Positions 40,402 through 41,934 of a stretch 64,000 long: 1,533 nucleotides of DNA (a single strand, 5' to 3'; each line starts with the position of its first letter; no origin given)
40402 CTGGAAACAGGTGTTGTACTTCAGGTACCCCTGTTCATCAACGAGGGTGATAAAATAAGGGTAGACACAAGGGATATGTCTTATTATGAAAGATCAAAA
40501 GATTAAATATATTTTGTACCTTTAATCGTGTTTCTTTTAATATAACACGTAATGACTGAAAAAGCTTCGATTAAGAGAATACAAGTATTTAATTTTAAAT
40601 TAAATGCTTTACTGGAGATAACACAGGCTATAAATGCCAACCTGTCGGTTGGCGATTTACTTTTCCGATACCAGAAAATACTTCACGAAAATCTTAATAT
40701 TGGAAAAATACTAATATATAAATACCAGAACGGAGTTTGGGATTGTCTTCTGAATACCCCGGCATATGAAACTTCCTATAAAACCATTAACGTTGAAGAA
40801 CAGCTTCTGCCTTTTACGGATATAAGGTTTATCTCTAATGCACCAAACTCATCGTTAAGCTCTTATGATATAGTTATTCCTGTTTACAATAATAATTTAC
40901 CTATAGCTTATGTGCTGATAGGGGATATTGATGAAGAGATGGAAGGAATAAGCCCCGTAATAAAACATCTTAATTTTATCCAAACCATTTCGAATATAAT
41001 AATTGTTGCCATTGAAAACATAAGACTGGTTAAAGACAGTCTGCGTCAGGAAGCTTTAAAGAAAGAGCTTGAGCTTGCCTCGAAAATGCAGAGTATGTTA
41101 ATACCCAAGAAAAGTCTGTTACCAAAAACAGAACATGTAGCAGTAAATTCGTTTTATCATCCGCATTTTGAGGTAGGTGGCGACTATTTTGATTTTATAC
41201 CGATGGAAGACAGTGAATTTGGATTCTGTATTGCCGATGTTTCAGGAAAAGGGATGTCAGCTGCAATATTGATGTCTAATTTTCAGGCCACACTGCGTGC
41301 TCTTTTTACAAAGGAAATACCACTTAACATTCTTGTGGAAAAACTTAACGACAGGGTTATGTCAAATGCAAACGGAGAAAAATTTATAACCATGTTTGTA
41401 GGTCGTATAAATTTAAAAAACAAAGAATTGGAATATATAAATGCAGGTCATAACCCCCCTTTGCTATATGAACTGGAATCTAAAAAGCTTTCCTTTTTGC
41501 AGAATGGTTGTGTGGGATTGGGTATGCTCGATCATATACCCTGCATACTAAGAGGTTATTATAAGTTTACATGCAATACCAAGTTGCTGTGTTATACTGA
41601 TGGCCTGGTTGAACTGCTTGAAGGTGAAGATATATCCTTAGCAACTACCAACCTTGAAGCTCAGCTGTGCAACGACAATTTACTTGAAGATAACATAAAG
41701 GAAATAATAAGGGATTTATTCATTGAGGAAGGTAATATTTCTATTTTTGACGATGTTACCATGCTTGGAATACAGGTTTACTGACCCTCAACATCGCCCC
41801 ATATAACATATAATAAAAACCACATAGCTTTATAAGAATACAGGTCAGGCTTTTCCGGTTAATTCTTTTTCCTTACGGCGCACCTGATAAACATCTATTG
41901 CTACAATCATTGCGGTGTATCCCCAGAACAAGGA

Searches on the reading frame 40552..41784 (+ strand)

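Call 54: search_protein_families(library=pfam, proteins=[window:40552-41784:+], max_evalue=0.001)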
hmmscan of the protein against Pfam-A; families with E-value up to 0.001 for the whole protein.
window:40552-41784:+ (410 aa): 1 family
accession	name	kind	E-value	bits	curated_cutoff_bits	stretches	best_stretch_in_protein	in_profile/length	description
PF07228.17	SpoIIE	-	5.2e-33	115.1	25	1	221-409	3-191/192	Stage II sporulation protein E (SpoIIE)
